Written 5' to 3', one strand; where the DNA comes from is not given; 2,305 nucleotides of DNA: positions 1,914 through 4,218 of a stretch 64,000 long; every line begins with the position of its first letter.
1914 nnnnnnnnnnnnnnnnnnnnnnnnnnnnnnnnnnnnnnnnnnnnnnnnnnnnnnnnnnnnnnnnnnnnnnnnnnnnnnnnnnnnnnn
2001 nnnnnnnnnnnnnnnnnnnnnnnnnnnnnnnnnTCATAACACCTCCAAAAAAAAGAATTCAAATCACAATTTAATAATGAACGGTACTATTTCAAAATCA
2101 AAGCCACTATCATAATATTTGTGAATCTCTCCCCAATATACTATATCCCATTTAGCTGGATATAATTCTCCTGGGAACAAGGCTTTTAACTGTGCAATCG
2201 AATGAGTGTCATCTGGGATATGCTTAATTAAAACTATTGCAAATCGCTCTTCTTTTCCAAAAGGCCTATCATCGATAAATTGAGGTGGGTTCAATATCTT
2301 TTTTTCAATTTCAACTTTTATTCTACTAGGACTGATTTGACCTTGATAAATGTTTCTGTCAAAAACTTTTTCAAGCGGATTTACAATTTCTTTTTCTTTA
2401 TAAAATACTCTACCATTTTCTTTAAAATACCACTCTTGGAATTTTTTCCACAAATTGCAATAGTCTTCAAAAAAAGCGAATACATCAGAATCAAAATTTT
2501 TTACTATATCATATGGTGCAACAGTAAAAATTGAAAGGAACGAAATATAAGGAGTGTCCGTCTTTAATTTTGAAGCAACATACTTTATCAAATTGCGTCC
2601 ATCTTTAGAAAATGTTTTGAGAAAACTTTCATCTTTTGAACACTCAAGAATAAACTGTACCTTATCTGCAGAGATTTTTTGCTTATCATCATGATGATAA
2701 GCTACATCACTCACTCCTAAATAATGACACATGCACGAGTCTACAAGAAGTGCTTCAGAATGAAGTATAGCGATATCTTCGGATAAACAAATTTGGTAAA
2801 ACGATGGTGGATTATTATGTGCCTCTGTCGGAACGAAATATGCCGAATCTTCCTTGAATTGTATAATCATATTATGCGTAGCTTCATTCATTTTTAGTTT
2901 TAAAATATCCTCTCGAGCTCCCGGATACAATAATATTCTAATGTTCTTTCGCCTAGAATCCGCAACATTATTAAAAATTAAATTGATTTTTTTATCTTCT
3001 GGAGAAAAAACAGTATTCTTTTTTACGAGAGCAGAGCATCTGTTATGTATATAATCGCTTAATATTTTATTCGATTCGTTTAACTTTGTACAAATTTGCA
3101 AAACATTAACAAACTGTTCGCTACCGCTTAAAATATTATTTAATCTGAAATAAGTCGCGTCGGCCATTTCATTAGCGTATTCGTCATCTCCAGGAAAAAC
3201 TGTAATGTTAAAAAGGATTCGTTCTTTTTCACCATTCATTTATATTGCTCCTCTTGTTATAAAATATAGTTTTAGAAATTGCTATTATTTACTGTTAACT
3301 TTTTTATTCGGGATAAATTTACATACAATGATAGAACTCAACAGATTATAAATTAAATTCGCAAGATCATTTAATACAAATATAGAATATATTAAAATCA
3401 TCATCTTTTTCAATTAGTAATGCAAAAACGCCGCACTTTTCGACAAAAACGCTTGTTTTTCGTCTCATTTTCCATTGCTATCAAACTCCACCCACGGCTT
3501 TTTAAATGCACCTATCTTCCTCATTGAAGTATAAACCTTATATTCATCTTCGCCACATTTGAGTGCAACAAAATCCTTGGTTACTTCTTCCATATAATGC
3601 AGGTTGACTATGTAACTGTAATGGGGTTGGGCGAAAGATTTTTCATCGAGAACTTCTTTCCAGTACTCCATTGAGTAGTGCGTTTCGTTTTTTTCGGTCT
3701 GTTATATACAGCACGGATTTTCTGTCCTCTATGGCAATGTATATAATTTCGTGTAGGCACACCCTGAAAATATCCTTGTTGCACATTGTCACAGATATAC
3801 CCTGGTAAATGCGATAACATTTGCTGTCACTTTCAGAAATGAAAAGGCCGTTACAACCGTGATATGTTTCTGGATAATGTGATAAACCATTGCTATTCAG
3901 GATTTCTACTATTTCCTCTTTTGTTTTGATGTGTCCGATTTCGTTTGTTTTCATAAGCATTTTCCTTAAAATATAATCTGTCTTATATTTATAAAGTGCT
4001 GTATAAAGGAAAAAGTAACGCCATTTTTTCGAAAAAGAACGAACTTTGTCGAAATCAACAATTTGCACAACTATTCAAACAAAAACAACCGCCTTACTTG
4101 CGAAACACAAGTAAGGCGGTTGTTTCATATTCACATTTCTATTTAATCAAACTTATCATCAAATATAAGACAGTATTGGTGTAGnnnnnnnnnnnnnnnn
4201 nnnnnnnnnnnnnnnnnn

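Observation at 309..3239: AT-rich three-gene operon: orphan 391-aa protein, nucleotidyl-cyclase-like protein and a 2TM/beta-rich membrane protein (candidate cyclic-nucleotide abortive-infection system)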

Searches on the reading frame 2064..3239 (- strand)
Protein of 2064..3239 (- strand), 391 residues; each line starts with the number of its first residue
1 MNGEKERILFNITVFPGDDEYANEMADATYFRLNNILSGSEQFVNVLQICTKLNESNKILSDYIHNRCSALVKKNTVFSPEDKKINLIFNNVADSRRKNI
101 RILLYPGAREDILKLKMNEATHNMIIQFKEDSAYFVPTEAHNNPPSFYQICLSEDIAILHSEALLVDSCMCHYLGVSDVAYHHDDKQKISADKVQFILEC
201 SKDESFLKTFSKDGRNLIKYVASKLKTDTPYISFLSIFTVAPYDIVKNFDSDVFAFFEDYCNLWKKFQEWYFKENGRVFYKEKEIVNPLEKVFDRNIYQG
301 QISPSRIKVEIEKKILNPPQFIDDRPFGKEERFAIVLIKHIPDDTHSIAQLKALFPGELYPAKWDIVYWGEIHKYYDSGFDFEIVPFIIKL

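Call 3: search_protein_families(library=pfam, proteins=[window:2064-3239:-], max_evalue=1)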
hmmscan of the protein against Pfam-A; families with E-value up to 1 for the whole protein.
window:2064-3239:- (391 aa): 1 family
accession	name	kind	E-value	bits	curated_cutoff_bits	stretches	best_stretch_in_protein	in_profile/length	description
PF08280.17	HTH_Mga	-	0.084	13.3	23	0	48-66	24-42/59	M protein trans-acting positive regulator (MGA) HTH domain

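Call 4: search_protein_families(library=padloc, proteins=[window:2064-3239:-], max_evalue=1)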
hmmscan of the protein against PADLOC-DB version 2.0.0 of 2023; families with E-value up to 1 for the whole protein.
window:2064-3239:- (391 aa): 0 families

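Call 5: search_protein_families(library=ncbifam, proteins=[window:2064-3239:-], max_evalue=1)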
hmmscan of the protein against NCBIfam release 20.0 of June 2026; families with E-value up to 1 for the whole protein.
window:2064-3239:- (391 aa): 1 family
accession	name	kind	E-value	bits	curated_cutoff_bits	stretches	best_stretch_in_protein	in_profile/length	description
NF052243.1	T4PFormProtSgmX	equivalog_domain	0.28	9.3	1800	1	21-58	383-420/1065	type IV pili formation protein SgmX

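Call 11: find_homologous_proteins(query=window:2064-3239:-, max_evalue=0.001)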
Query window:2064-3239:- (391 aa): 52 proteins with E <= 0.001 among 1835 candidates.
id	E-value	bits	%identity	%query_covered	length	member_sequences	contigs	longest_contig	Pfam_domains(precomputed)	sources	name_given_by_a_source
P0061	5.1e-259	877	98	100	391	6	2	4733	-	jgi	-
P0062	3.0e-178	611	68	100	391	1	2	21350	-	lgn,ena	-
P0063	2.8e-128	446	53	96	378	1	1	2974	-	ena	-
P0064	8.1e-128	445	53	99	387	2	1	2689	-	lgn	-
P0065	3.3e-125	436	50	100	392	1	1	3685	-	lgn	-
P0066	6.0e-125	435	52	99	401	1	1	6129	-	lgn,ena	-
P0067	8.4e-125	435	51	99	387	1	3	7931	-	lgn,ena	-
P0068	1.5e-124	434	51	99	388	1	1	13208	-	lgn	-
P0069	4.4e-124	432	51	99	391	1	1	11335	-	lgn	-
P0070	4.8e-124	432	52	98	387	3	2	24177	-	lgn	-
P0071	5.0e-124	432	52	98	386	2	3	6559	-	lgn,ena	-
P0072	3.0e-123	430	52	100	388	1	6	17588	-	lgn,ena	-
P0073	5.4e-123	429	50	99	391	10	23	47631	-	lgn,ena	-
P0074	9.5e-123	428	52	99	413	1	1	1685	-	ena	-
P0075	1.3e-121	424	52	98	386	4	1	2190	-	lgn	-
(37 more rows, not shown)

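Call 35: predict_structure(alignment_id=A2)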
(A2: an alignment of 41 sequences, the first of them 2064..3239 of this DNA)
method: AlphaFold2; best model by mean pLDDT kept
length: 391 residues; sequences in the alignment: 41
mean_pLDDT: 91.7   pTM: 0.91
mean pLDDT of the five models: 91.7, 91.1, 91.0, 90.6, 90.5
residues with pLDDT >= 90: 287; 70-90: 99; 50-70: 3; < 50: 2
segments of 3 or more residues with pLDDT < 50: none
pLDDT, mean of each block of 10 residues (from residue 1): 72 87 95 91 91 94 92 91 83 89 94 86 93 95 94 97 96 92 86 97 97 97 97 98 92 89 97 95 91 78 91 95 93 94 92 91 93 88 93 89
secondary structure, 60 per line:
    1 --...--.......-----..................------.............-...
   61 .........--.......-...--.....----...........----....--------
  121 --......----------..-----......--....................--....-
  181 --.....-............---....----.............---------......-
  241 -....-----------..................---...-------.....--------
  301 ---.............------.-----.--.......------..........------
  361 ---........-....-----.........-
elements in order: E8-14 H20-37 H44-56 H58-69 E72-78 H85-89 H94-99 E100-104 H109-112 E123-128 E146-151 H154-173 H176-179 H183-187 H189-200 H204-207 H212-224 H234-239 H242-245 H257-274 E278-280 H288-292 H304-316 E332-338 H345-354 E364-368 H373-376 E382-390

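Call 38: search_solved_structures(query=A2, max_evalue=10, show_alignments=0)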
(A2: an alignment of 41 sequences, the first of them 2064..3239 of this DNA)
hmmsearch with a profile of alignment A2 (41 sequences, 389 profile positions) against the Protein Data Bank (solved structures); distinct sequences matched with E-value up to 10: 0.

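Call 39: fold_search(model_id=the predicted structure, library=pdb)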
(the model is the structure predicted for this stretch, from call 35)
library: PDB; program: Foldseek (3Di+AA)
matches with E <= 10: 196; with E <= 0.001: 0
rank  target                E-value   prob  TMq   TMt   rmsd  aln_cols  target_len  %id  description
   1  2yvu_A                2.2e-01  0.44  0.14  0.26  15.6       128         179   12  Crystal structure of APE1195 (released 2007-10-16)
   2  2yvu_B                3.5e-01  0.21  0.16  0.30  15.8       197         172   14  Crystal structure of APE1195 (released 2007-10-16)
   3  9ekk_A                4.1e-01  0.12  0.17  0.14  12.4       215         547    9  Thomasclavelia ramosa Immunoglobulin A Protease Middle (Protease) Domain with C-terminal Domain #1 (Crystallized as Pu (released 2025-09-03)
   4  8a8h_A                4.8e-01  0.16  0.16  0.32  14.7       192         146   12  APS kinase from Methanothermococcus thermolithotrophicus refined to 1.77 A (released 2023-04-26)
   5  4pg6_B                5.3e-01  0.04  0.13  0.13  25.2       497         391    9  Crystal structure of S. aureus Homoserine Dehydrogenase at pH7.0 (released 2015-05-13)
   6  5kc8                  5.9e-01  0.38  0.17  0.16   7.1       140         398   11  Crystal structure of the amino-terminal domain (ATD) of iGluR Delta-2 (GluD2) (released 2016-07-27)
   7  8a8h_C                6.5e-01  0.14  0.16  0.32  14.7       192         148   12  APS kinase from Methanothermococcus thermolithotrophicus refined to 1.77 A (released 2023-04-26)
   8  9qa6                  8.4e-01  0.08  0.17  0.09  12.4       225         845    8  Cryo-EM structure of Thomasclavelia ramosa IgA peptidase (IgAse) active site mutant (S32-N876) (released 2025-06-25)
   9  9qdh                  8.8e-01  0.08  0.17  0.13  12.3       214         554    9  Crystal structure of IgA protease (323-878) from Thomasclavelia ramosa (released 2025-07-16)
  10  3qp9_D                9.8e-01  0.13  0.16  0.14  13.2       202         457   10  The Structure of a C2-type Ketoreductase from a Modular Polyketide Synthase (released 2011-05-11)
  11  8fmw_Ab               1.0e+00  0.15  0.12  0.34  13.9       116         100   16  The structure of a hibernating ribosome in the Lyme disease pathogen (released 2023-11-08)
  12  7wr0                  1.0e+00  0.11  0.13  0.19   8.0       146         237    6  P32 of caspase-4 C258A mutant (released 2023-01-25)
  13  4pg5_A                1.0e+00  0.03  0.13  0.13  25.0       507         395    8  Crystal structure of S. aureus Homoserine Dehydrogenase at pH6.5 (released 2015-05-06)
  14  7wr5_C                1.1e+00  0.08  0.12  0.17  11.9       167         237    8  Crystal structure of OspC3-calmodulin-caspase-4 complex binding with 2'-aF-NAD+ (released 2023-01-25)
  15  4pg6_A                1.1e+00  0.03  0.14  0.14  25.7       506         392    8  Crystal structure of S. aureus Homoserine Dehydrogenase at pH7.0 (released 2015-05-13)
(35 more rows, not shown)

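Call 54: search_protein_families(library=pfam, alignment_id=A2, max_evalue=1)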
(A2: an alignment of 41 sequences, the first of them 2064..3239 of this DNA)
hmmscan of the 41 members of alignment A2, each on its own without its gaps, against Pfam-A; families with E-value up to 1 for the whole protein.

A. member 1, window:2064-3239:- (391 aa): 1 family
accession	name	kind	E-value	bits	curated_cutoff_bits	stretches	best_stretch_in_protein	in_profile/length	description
PF08280.17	HTH_Mga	-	0.084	13.3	23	0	48-66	24-42/59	M protein trans-acting positive regulator (MGA) HTH domain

B. families by the number of members that match (of 41 scanned): 22 families
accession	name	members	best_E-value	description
PF02372.20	IL15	1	0.02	Interleukin 15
PF14279.12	HNH_5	1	0.042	HNH endonuclease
PF08928.15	PoNi_N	1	0.049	PoNe immunity protein (PoNi), N-terminal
PF21941.2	SMEK_N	1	0.056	SMEK domain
PF07206.16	Baculo_LEF-10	1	0.073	Baculovirus late expression factor 10 (LEF-10)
PF23856.1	DUF7219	1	0.073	Family of unknown function (DUF7219)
PF21870.1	GP180_GOLD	1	0.074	GP180, GOLD domain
PF06788.19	UPF0257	1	0.082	Uncharacterised protein family (UPF0257)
PF08280.17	HTH_Mga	1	0.084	M protein trans-acting positive regulator (MGA) HTH domain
PF17833.7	pre-PUA_NIP7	1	0.11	NIP7/UPF0113, pre-PUA domain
PF03228.19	Adeno_VII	1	0.12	Adenoviral core protein VII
PF07776.21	zf-AD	1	0.12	Zinc-finger associated domain (zf-AD)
PF24494.1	DUF7587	1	0.12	Domain of unknown function (DUF7587)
PF12401.13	FhaA_N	1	0.22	FhaA, N-terminal domain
PF22569.1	DCD_C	1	0.23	2'-deoxycytidine 5'-triphosphate deaminase (DCD), C-terminal domain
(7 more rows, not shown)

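Call 58: fold_search(model_id=the predicted structure, library=viral)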
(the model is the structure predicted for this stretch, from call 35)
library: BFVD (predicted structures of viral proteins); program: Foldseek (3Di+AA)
matches with E <= 10: 97; with E <= 0.001: 0
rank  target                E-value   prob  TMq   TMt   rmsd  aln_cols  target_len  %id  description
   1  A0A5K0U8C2            2.3e-01  0.44  0.16  0.16   6.4       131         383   14  Diacylglycerol kinase family lipid kinase [Yasminevirus sp. GU-2018]
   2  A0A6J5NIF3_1          9.5e-01  0.07  0.17  0.08  18.8       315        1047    7  Large polyvalent protein associated domain-containing protein [uncultured Caudovirales phage]
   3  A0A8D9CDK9            1.0e+00  0.09  0.12  0.16  14.1       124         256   10  Sulfotransferase domain-containing protein [uncultured marine phage]
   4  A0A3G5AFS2            1.1e+00  0.06  0.14  0.16  15.9       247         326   12  DHH family phosphohydrolase-like protein [Solivirus sp.]
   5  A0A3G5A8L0            1.5e+00  0.02  0.12  0.08  25.5       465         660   10  Dynamin family GTPase [Hyperionvirus sp.]
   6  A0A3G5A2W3            1.6e+00  0.06  0.10  0.09  12.5       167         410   11  Radical SAM protein [Harvfovirus sp.]
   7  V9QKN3                1.9e+00  0.04  0.08  0.17  13.4       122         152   17  (no name in the UniProt tables at hand)
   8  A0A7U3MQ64            1.9e+00  0.04  0.19  0.19  20.3       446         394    9  (no name in the UniProt tables at hand)
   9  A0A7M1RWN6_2          2.0e+00  0.04  0.14  0.07  12.9       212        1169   13  Uncharacterized protein [uncultured phage cr8_1]
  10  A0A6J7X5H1            2.2e+00  0.06  0.16  0.18  11.3       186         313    6  3'-5' exonuclease domain containing protein [uncultured Caudovirales phage]
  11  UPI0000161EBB         2.2e+00  0.03  0.12  0.13  11.8       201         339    7  (no name look-up for this kind of identifier)
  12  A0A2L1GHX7            2.4e+00  0.04  0.10  0.14  14.1       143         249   11  (no name in the UniProt tables at hand)
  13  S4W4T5                2.5e+00  0.03  0.13  0.14  14.5       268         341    7  Uncharacterized protein [Pandoravirus salinus]
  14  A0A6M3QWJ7            2.8e+00  0.04  0.10  0.17  17.3       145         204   10  Deoxyribonucleoside kinase [Banggai cardinalfish iridovirus]
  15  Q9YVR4                2.9e+00  0.04  0.14  0.12  12.6       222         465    8  ORF MSV179 putative metalloprotease, similar to Mus musculus GB:L36244 [Melanoplus sanguinipes entomopoxvirus]
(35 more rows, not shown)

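Call 62: search_protein_representatives(alignment_id=A2)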
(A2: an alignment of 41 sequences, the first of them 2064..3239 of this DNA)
Query: 41 sequences, 389 profile positions. Proteins with E-value up to 0.001 (for the whole library): 28; up to 1e-10: 26; up to 1e-30: 22. The best 28 are listed.
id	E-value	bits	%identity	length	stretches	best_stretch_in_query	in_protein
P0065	8.1e-179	611.0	-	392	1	1-388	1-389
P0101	1.8e-160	550.6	-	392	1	1-388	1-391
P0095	2.4e-151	520.6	-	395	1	1-388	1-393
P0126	2.5e-140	484.3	-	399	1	4-388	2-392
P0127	2.9e-135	467.6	-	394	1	1-388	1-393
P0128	1.2e-128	445.8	-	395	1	1-388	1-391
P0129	4.1e-128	444.1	-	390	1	3-388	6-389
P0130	2.4e-122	425.1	-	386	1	1-388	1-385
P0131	3.9e-118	411.2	-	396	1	1-387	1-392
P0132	3.8e-114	398.1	-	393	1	11-388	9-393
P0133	8.2e-112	390.4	-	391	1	4-388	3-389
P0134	5.7e-111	387.7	-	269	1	117-387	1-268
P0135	2.2e-110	385.7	-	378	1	37-388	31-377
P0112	1.7e-107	376.2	-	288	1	103-387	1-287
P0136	5.9e-106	371.1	-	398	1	3-388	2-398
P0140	1.3e-43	165.9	-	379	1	30-379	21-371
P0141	8.3e-39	150.1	-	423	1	279-388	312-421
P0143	4.7e-33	131.1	-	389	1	100-387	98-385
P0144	8.0e-29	117.2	-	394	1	90-375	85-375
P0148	4.0e-10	55.7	-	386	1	100-376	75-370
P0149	7.7e-05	38.3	-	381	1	227-385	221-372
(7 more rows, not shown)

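Call 63: search_protein_families(library=pfam, proteins=[P0140, P0141, P0143, P0144, P0148, P0149], max_evalue=0.1)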
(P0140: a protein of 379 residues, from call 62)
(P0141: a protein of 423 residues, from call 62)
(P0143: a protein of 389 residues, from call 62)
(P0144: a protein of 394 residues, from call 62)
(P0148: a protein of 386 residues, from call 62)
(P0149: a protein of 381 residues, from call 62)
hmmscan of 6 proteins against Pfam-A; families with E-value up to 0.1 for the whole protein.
P0140 (379 aa): 0 families

P0141 (423 aa): 2 families
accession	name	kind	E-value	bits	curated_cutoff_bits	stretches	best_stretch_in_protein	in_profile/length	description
PF00149.33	Metallophos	-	4.2e-06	27.8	21.5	1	152-306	6-142/191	Calcineurin-like phosphoesterase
PF22062.2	DPOA2_OB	-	0.077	13.4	27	0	280-345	36-100/109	DNA polymerase alpha subunit B, OB domain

P0143 (389 aa): 0 families

P0144 (394 aa): 2 families
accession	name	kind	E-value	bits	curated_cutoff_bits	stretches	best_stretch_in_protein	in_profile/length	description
PF05023.20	Phytochelatin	-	0.0037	16.9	24.9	1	16-67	116-167/210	Phytochelatin synthase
PF05517.18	p25-alpha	-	0.015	15.9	22.6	1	271-321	28-80/153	p25-alpha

P0148 (386 aa): 0 families

P0149 (381 aa): 1 family
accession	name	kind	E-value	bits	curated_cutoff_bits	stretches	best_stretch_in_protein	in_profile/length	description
PF05107.17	Cas_Cas7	-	0.016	15.3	33.2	0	291-334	36-75/249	CRISPR-associated protein Cas7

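Call 88: search_protein_families(library=phrogs, proteins=[window:2064-3239:-], max_evalue=0.01)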
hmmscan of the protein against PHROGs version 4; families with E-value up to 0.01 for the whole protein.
window:2064-3239:- (391 aa): 1 family
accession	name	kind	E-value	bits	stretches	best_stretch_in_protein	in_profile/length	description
phrog_4034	-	unknown function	0.0035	18.2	0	50-113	87-149/196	-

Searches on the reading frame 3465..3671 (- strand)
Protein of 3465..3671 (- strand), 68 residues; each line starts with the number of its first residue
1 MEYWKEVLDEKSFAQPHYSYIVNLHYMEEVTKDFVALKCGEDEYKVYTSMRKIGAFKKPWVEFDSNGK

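Call 3: search_protein_families(library=pfam, proteins=[window:3465-3671:-], max_evalue=1)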
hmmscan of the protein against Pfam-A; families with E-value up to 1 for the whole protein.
window:3465-3671:- (68 aa): 1 family
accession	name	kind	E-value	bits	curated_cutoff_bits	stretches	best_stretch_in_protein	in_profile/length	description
PF04397.21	LytTR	-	1e-06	29.3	22.6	1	2-58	37-95/98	LytTr DNA-binding domain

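Call 4: search_protein_families(library=padloc, proteins=[window:3465-3671:-], max_evalue=1)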
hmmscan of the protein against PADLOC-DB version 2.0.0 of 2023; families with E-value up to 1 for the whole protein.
window:3465-3671:- (68 aa): 0 families

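Call 5: search_protein_families(library=ncbifam, proteins=[window:3465-3671:-], max_evalue=1)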
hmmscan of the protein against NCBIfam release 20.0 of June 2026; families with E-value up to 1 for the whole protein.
window:3465-3671:- (68 aa): 0 families

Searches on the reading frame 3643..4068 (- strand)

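Call 3: search_protein_families(library=pfam, proteins=[window:3643-4068:-], max_evalue=1)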
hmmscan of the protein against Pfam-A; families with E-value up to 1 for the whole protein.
window:3643-4068:- (141 aa): 1 family
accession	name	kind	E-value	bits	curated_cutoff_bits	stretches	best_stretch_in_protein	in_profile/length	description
PF04397.21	LytTR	-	0.0015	19.2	22.6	0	99-126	2-29/98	LytTr DNA-binding domain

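Call 4: search_protein_families(library=padloc, proteins=[window:3643-4068:-], max_evalue=1)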
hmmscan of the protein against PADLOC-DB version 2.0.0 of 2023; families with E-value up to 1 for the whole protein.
window:3643-4068:- (141 aa): 0 families

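Call 5: search_protein_families(library=ncbifam, proteins=[window:3643-4068:-], max_evalue=1)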
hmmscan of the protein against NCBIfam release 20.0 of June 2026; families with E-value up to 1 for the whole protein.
window:3643-4068:- (141 aa): 0 families
